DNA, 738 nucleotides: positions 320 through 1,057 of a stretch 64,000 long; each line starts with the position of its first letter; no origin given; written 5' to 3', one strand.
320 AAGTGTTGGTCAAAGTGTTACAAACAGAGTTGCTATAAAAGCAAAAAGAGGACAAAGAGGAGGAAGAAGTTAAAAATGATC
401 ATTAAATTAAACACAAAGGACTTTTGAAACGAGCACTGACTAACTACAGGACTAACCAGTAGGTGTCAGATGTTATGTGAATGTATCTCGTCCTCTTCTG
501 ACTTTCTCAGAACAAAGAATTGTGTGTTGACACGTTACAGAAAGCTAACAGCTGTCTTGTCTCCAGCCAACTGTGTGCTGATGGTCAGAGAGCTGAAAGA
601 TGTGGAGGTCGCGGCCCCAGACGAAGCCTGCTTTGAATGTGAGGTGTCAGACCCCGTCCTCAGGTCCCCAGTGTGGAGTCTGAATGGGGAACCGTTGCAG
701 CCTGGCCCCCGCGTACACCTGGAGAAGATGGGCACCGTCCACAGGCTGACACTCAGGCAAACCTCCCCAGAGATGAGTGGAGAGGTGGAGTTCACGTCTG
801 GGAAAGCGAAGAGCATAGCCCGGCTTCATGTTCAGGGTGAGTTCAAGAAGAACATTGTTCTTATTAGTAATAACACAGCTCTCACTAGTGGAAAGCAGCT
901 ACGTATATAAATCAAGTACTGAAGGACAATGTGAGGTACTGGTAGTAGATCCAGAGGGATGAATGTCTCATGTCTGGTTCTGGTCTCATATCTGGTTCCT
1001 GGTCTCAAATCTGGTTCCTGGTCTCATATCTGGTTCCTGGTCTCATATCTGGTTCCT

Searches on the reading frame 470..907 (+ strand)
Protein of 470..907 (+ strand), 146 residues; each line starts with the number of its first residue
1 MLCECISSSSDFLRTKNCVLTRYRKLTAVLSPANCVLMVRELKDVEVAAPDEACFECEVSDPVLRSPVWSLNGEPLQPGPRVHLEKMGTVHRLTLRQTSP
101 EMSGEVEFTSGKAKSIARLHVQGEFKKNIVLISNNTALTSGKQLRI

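Call 47: search_protein_families(library=pfam, proteins=[window:470-907:+], max_evalue=0.001)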
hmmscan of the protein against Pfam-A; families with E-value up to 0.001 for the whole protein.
window:470-907:+ (146 aa): 1 family
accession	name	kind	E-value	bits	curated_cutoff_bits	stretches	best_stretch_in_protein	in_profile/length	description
PF07679.22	I-set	-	5.8e-06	26.7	23.7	1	38-106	3-71/90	Immunoglobulin I-set domain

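Call 58: search_solved_structures(query=window:470-907:+, max_evalue=0.00001)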
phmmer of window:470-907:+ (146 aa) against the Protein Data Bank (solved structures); distinct sequences matched with E-value up to 0.00001: 17.
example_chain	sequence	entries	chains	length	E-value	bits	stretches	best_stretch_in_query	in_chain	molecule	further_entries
8g4l_bo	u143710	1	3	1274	3.4e-18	69.1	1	40-120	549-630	Myosin-binding protein C, cardiac-type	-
5jdd_A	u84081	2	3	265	4.4e-15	59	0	39-119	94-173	Titin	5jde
1tit_A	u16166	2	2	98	7e-09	38.9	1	38-122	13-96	TITIN, I27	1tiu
6i0y_z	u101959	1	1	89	8.1e-09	38.7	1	40-122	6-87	Titin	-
2dlt_A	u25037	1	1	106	9.2e-09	38.6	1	38-116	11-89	Myosin binding protein C, fast-type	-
7ahs_A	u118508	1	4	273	1.2e-08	38.2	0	12-123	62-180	Isoform 5 of Titin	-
1waa_E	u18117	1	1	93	1.8e-08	37.6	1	40-122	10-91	TITIN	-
1waa_F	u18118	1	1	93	1.8e-08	37.6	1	40-122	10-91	TITIN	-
6mg9_A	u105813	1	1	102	2e-08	37.5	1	36-122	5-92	Obscurin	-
2rq8_A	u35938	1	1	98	2e-08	37.5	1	40-122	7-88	Titin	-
1waa_A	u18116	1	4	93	2.5e-08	37.1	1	40-122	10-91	TITIN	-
5tzm_A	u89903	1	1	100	5.6e-08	36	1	40-125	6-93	Obscurin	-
2mwc_A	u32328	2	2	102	6.9e-08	35.7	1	38-125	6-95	Obscurin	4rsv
9rhk_A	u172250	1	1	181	8.6e-08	35.4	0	40-123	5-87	Titin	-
2n56_A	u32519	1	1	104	1.3e-07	34.8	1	40-123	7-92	Obscurin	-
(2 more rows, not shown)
